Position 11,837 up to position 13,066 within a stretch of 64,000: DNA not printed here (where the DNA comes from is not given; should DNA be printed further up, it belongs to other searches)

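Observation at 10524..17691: Intact operon suggesting an undescribed ring-cleavage route ending in a BKACE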

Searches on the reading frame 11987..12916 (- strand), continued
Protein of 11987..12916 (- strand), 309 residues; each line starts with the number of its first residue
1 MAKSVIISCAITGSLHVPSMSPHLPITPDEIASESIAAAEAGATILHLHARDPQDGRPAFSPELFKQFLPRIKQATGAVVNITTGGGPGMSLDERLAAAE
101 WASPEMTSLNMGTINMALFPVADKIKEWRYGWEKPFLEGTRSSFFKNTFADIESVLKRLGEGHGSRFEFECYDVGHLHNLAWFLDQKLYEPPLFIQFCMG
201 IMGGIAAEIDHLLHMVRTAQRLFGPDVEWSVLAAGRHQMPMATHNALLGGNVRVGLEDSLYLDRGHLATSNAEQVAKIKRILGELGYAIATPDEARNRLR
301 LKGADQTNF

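Call 54: find_encoding_contigs(protein=P0004, flank=10000, max_places=2)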
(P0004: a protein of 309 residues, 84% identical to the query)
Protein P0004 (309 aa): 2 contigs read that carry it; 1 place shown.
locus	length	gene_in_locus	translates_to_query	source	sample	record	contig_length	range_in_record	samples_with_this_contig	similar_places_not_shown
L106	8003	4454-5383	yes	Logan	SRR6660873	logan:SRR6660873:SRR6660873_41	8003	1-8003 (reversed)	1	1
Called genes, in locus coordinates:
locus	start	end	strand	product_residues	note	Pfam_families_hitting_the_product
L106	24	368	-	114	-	PF08242:Methyltransf_12 (faint), PF13649:Methyltransf_25 (weak)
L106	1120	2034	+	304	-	PF00903:Glyoxalase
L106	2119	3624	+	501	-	PF01494:FAD_binding_3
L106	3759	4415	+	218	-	PF00440:TetR_N, PF21306:TetR_C_40 (weak)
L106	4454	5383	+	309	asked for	PF05853:BKACE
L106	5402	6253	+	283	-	PF01557:FAA_hydrolase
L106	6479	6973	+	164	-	-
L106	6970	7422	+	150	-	PF13557:Phenol_MetA_deg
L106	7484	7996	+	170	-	PF04909:Amidohydro_2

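Call 55: find_encoding_contigs(protein=P0018, flank=10000, max_places=2)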
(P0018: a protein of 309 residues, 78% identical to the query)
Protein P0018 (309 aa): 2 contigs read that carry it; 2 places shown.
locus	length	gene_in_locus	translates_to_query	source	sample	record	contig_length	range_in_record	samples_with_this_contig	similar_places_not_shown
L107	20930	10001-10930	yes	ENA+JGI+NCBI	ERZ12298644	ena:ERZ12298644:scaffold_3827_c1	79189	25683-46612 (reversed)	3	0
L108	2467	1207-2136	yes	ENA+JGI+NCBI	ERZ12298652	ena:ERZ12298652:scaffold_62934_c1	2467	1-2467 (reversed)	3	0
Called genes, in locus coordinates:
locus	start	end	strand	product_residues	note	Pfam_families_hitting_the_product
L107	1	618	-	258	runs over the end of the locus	PF00106:adh_short, PF01370:Epimerase (faint), PF13460:NAD_binding_10, PF13561:adh_short_C2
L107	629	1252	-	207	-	PF00866:Ring_hydroxyl_B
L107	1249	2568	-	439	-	PF00355:Rieske, PF00848:Ring_hydroxyl_A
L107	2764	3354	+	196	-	PF00440:TetR_N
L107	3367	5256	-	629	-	PF02129:Peptidase_S15, PF08530:PepX_C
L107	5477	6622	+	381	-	PF16884:ADH_N_2, PF00107:ADH_zinc_N, PF13602:ADH_zinc_N_2 (weak)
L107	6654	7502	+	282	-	PF01557:FAA_hydrolase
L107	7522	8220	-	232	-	PF00392:GntR, PF07729:FCD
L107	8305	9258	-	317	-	PF00903:Glyoxalase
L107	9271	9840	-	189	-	PF00440:TetR_N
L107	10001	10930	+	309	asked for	PF05853:BKACE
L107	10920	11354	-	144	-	PF03852:Vsr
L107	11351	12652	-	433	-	PF01266:DAO (faint), PF01494:FAD_binding_3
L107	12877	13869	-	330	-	PF00291:PALP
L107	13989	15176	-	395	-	PF00108:Thiolase_N, PF02803:Thiolase_C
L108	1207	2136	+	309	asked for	PF05853:BKACE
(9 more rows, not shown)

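Call 56: find_encoding_contigs(protein=P0039, flank=10000, max_places=2)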
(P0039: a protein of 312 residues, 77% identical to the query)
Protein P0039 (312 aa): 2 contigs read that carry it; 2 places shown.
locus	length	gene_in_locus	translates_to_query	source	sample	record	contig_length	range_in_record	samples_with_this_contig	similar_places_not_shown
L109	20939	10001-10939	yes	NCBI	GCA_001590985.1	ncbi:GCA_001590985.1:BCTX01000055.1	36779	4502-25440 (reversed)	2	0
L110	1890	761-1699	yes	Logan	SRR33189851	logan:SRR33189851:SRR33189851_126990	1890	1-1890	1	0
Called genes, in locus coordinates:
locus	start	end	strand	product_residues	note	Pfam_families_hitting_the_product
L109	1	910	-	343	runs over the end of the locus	PF13406:SLT_2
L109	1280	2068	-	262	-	PF09339:HTH_IclR, PF13384:HTH_23 (faint), PF25213:HVO_A0261_N (faint), PF01022:HTH_5 (weak), PF01047:MarR (faint), PF01978:TrmB (weak), PF12802:MarR_2, PF01614:IclR_C, +1 more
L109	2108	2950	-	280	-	PF01557:FAA_hydrolase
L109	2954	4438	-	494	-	PF01494:FAD_binding_3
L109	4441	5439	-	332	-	PF00903:Glyoxalase (weak), PF22632:BphC_D1, PF00903:Glyoxalase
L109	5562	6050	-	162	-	PF13622:4HBT_3 (weak), PF03061:4HBT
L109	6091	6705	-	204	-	PF02798:GST_N, PF13417:GST_N_3 (weak), PF13409:GST_N_2, PF13410:GST_C_2 (weak)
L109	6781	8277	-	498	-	PF01266:DAO (faint), PF01494:FAD_binding_3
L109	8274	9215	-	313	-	PF00903:Glyoxalase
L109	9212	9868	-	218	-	PF00440:TetR_N, PF21306:TetR_C_40 (weak)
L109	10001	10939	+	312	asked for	PF05853:BKACE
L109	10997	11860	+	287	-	PF01557:FAA_hydrolase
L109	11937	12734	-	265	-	PF09339:HTH_IclR, PF01614:IclR_C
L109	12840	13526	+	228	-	PF01144:CoA_trans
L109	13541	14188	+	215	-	PF01144:CoA_trans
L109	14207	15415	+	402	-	PF00108:Thiolase_N, PF00109:ketoacyl-synt (weak), PF02803:Thiolase_C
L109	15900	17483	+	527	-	PF01494:FAD_binding_3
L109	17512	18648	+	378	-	PF07690:MFS_1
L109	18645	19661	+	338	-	PF16884:ADH_N_2, PF00107:ADH_zinc_N, PF13602:ADH_zinc_N_2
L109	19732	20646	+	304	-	PF13557:Phenol_MetA_deg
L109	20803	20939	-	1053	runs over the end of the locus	PF00909:Ammonium_transp, PF00989:PAS (weak), PF08448:PAS_4, PF13426:PAS_9, PF00990:GGDEF, PF00563:EAL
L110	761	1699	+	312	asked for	PF05853:BKACE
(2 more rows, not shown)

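Call 60: search_protein_families(library=ncbifam, proteins=[L101:10945-11793:+, L106:5402-6253:+, L109:10997-11860:+, L065:10940-11929:+, L101:8304-9257:-, L101:6832-8307:-], max_evalue=1e-10)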
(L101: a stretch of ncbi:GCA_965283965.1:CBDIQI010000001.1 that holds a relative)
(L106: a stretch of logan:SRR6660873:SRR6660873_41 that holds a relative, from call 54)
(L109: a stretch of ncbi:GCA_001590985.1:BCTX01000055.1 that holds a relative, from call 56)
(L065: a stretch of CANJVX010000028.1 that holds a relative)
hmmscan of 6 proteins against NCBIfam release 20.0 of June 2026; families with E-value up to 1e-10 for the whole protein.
L101:10945-11793:+ (282 aa): 6 families
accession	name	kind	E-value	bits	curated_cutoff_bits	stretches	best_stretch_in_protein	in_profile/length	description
NF053535.1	DhyDRhmHlse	equivalog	1.1e-68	231.6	500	1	1-280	1-280/284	2,4-didehydro-3-deoxy-L-rhamnonate hydrolase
TIGR02303.1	HpaG-C-term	equivalog_domain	1.4e-46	158.9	276.4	1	53-281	25-245/245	4-hydroxyphenylacetate degradation bifunctional isomerase/decarboxylase, C-terminal subunit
NF011750.0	PRK15203.1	equivalog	5.8e-40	137.4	811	1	72-281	223-425/429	4-hydroxyphenylacetate degradation bifunctional isomerase/decarboxylase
TIGR02305.1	HpaG-N-term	equivalog_domain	7.3e-32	110.5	228.65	1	95-277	29-204/205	4-hydroxyphenylacetate degradation bifunctional isomerase/decarboxylase, N-terminal subunit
NF009399.0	PRK12764.1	equivalog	1.8e-31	109.7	444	1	68-270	18-211/501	fumarylacetoacetate hydrolase family protein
NF007967.0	PRK10691.1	equivalog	2.6e-29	102.2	201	1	64-268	12-209/219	fumarylacetoacetate hydrolase family protein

L106:5402-6253:+ (283 aa): 6 families
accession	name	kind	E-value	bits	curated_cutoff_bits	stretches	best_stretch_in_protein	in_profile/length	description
NF053535.1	DhyDRhmHlse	equivalog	5.1e-67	226.2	500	1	1-279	1-279/284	2,4-didehydro-3-deoxy-L-rhamnonate hydrolase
TIGR02303.1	HpaG-C-term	equivalog_domain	7.4e-48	163.1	276.4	1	66-281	38-245/245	4-hydroxyphenylacetate degradation bifunctional isomerase/decarboxylase, C-terminal subunit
NF011750.0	PRK15203.1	equivalog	3.9e-39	134.7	811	1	29-281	183-425/429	4-hydroxyphenylacetate degradation bifunctional isomerase/decarboxylase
TIGR02305.1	HpaG-N-term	equivalog_domain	3.3e-32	111.7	228.65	1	89-278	23-205/205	4-hydroxyphenylacetate degradation bifunctional isomerase/decarboxylase, N-terminal subunit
NF007967.0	PRK10691.1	equivalog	1.6e-31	109.3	201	1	72-270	17-211/219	fumarylacetoacetate hydrolase family protein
NF009399.0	PRK12764.1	equivalog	7e-30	104.5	444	1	66-270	16-211/501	fumarylacetoacetate hydrolase family protein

L109:10997-11860:+ (287 aa): 6 families
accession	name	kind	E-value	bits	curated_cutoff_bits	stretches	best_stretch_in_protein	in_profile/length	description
NF053535.1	DhyDRhmHlse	equivalog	2.4e-61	207.5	500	1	1-275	1-273/284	2,4-didehydro-3-deoxy-L-rhamnonate hydrolase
TIGR02303.1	HpaG-C-term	equivalog_domain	4.2e-48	163.9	276.4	1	47-281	18-243/245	4-hydroxyphenylacetate degradation bifunctional isomerase/decarboxylase, C-terminal subunit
NF011750.0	PRK15203.1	equivalog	6e-40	137.3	811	1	67-279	217-421/429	4-hydroxyphenylacetate degradation bifunctional isomerase/decarboxylase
NF009399.0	PRK12764.1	equivalog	2.5e-31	109.3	444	1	64-272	13-211/501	fumarylacetoacetate hydrolase family protein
TIGR02305.1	HpaG-N-term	equivalog_domain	2.6e-31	108.8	228.65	1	96-279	29-204/205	4-hydroxyphenylacetate degradation bifunctional isomerase/decarboxylase, N-terminal subunit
NF007967.0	PRK10691.1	equivalog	6.5e-29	100.8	201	1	73-270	17-209/219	fumarylacetoacetate hydrolase family protein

L065:10940-11929:+ (329 aa): 0 families

L101:8304-9257:- (317 aa): 3 families
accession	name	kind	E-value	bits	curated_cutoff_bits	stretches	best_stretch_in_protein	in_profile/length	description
TIGR02295.1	HpaD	equivalog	5.4e-16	58.6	321.4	1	13-282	4-260/298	3,4-dihydroxyphenylacetate 2,3-dioxygenase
TIGR03213.1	23dbph12diox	equivalog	2.1e-11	43.8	366.45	0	16-281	6-263/287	biphenyl-2,3-diol 1,2-dioxygenase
TIGR03211.1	catechol_2_3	equivalog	7.1e-11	41.9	320.2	0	14-285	5-268/303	catechol 2,3-dioxygenase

L101:6832-8307:- (491 aa): 33 families (the best 25 are shown)
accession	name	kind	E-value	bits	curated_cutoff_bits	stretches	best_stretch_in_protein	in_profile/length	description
NF004829.0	PRK06183.1-3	subfamily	7e-151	503.5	390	1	2-485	5-510/520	bifunctional 3-(3-hydroxy-phenyl)propionate/3-hydroxycinnamic acid hydroxylase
NF004831.0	PRK06183.1-5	equivalog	1.6e-92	310.8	546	1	4-366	7-368/568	bifunctional 3-(3-hydroxy-phenyl)propionate/3-hydroxycinnamic acid hydroxylase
NF004828.0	PRK06183.1-2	equivalog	3.7e-72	243.5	853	1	4-366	11-369/568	bifunctional 3-(3-hydroxy-phenyl)propionate/3-hydroxycinnamic acid hydroxylase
NF004827.0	PRK06183.1-1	equivalog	2.1e-61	208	966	1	4-352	14-361/554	bifunctional 3-(3-hydroxy-phenyl)propionate/3-hydroxycinnamic acid hydroxylase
NF004830.0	PRK06183.1-4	equivalog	3e-60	204.3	1135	1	5-346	18-358/617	bifunctional 3-(3-hydroxy-phenyl)propionate/3-hydroxycinnamic acid hydroxylase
NF004832.0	PRK06184.1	subfamily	5.9e-52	177.1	476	1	3-347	4-351/506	hypothetical protein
NF006002.0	PRK08132.1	subfamily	6.1e-51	173.4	416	1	6-342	26-364/552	FAD-dependent oxidoreductase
NF004780.0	PRK06126.1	subfamily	7.9e-49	166.4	445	1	3-336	6-361/552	hypothetical protein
NF046068.1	AkvoneHdxseDnrF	equivalog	5.8e-46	157.3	650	2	268-350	277-359/439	aklavinone 12-hydroxylase DnrF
NF046069.1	AkvoneHdxseRdmE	equivalog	1.4e-44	152.8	700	2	8-177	1-180/521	aklavinone 12-hydroxylase RdmE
NF033145.1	rif_monoox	equivalog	5.7e-43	147.5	800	1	7-360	2-349/472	rifampin monooxygenase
NF006092.0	PRK08244.1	equivalog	3.5e-40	138.1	644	2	272-343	265-336/494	monooxygenase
NF005303.0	PRK06834.1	subfamily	6.8e-37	127.1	625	1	6-345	4-331/488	hypothetical protein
NF045577.1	FAD_mono_MbnF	equivalog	8.3e-36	123.6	800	2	258-338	272-352/531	methanobactin biosynthesis FAD monooxygenase MbnF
NF000343.1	rif_mono_Iri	exception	1.1e-31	110.4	950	2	271-343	263-335/479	rifampin monooxygenase Iri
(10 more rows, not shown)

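Call 69: search_protein_families(library=pfam, proteins=[L018:2452-4260:+, L018:5470-6168:-, L018:6575-7504:-, L018:8178-9650:+], max_evalue=0.00001)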
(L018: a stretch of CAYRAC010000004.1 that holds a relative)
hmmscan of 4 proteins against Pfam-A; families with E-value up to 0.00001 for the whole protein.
L018:2452-4260:+ (602 aa): 2 families
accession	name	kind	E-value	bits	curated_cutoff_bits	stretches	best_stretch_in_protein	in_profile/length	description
PF02129.25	Peptidase_S15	-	1.2e-37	130.4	23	1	53-330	1-257/262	X-Pro dipeptidyl-peptidase (S15 family)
PF08530.16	PepX_C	-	4.2e-36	125.3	22.5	1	357-590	1-215/217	X-Pro dipeptidyl-peptidase C-terminal non-catalytic domain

L018:5470-6168:- (232 aa): 0 families

L018:6575-7504:- (309 aa): 2 families
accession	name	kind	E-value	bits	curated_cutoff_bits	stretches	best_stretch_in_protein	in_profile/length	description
PF12680.13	SnoaL_2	-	1.3e-12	48.6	27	1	71-158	6-102/102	SnoaL-like domain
PF07366.18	SnoaL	-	1.7e-08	34.8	28.4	0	139-162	94-117/126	SnoaL-like polyketide cyclase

L018:8178-9650:+ (490 aa): 1 family
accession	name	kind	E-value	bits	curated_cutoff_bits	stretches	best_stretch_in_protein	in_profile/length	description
PF00171.27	Aldedh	-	2.4e-73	247.7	23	1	37-450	49-459/461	Aldehyde dehydrogenase family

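Call 80: search_dna_similar(query=window:11987-12916:-, collection=plasmids, mode=protein, max_rows=30, max_evalue=1e-80)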
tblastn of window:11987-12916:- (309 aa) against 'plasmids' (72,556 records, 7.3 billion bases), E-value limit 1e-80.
Records with a match: 168; places in all: 188; records where one place covers at least 80% of the query: 168.
Best place of each record, by identity: 60-80% 53; <60% 115.
By first word of the organism name: Azospirillum 20; Sinorhizobium 11; Sphingobium 11; Burkholderia 10; Shinella 8; Caballeronia 8; Cereibacter 8; Paraburkholderia 7; Mesorhizobium 6; Rhizobium 5; and 42 more.
By predicted mobility (MOB-suite, as given by PLSDB): non-mobilizable 113; conjugative 36; mobilizable 19.
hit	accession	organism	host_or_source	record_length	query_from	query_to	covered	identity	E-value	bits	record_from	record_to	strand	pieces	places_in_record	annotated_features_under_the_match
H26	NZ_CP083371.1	Ensifer canadensis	Melilotus albus,Cell Culture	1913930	3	309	99%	64.5%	6e-117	377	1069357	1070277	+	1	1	none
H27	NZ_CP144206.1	Sinorhizobium chiapasense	mixed culture,rhizosphere soil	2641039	2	309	100%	64.0%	2e-117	379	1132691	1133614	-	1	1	none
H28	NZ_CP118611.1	Ensifer adhaerens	Pure isolate,Rhizosphere of Cyperus ...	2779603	2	309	100%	64.0%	5e-116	374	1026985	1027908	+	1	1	none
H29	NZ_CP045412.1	Roseovarius sp. THAF8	pure culture,Surface of a polyethylene ...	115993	1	309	100%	63.8%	7e-126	402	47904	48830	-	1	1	3-keto-5-aminohexanoate cleavage protein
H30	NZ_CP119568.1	Pararhizobium qamdonense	cell culture,soil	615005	1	309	100%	63.8%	4e-119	383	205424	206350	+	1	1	3-keto-5-aminohexanoate cleavage protein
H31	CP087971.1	Rhizobium sp. RCAM05350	cell culture,fouling of walls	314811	1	309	100%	63.2%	6e-94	392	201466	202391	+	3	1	none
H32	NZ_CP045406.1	Roseovarius sp. THAF9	pure culture,Surface of a polyethylene ...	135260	1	309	100%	63.1%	8e-125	399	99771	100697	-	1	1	3-keto-5-aminohexanoate cleavage protein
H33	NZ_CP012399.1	Chelatococcus sp. CO-6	whole organism,Shengli Oilfield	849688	5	309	99%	63.6%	2e-117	379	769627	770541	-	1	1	3-keto-5-aminohexanoate cleavage protein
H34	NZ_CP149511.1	Pararhizobium sp. A13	Aeschynomene indica,cell ...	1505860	3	309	99%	63.2%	2e-114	370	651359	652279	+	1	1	none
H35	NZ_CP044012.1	Sinorhizobium sp. BG8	Prosopis cineraria,pure bacterial ...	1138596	1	309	100%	62.5%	1e-120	388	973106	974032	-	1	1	none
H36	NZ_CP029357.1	Azospirillum thermophilum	cell culture,hot spring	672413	2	309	100%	62.7%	3e-117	378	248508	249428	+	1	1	3-keto-5-aminohexanoate cleavage protein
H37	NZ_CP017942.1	Phyllobacterium zundukense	Oxytropis triphylla,cell culture,root ...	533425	3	309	99%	62.9%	7e-119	382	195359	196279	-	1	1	3-keto-5-aminohexanoate cleavage protein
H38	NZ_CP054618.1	Azospirillum oryzae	cell culture,soil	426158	3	309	99%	62.5%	6e-117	377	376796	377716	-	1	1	3-keto-5-aminohexanoate cleavage protein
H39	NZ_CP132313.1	Shinella zoogloeoides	Homo sapiens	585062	1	309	100%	61.9%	2e-122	392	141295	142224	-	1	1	3-keto-5-aminohexanoate cleavage protein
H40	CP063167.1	Variovorax paradoxus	-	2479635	5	309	99%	62.6%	5e-119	383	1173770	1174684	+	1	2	3-keto-5-aminohexanoate cleavage protein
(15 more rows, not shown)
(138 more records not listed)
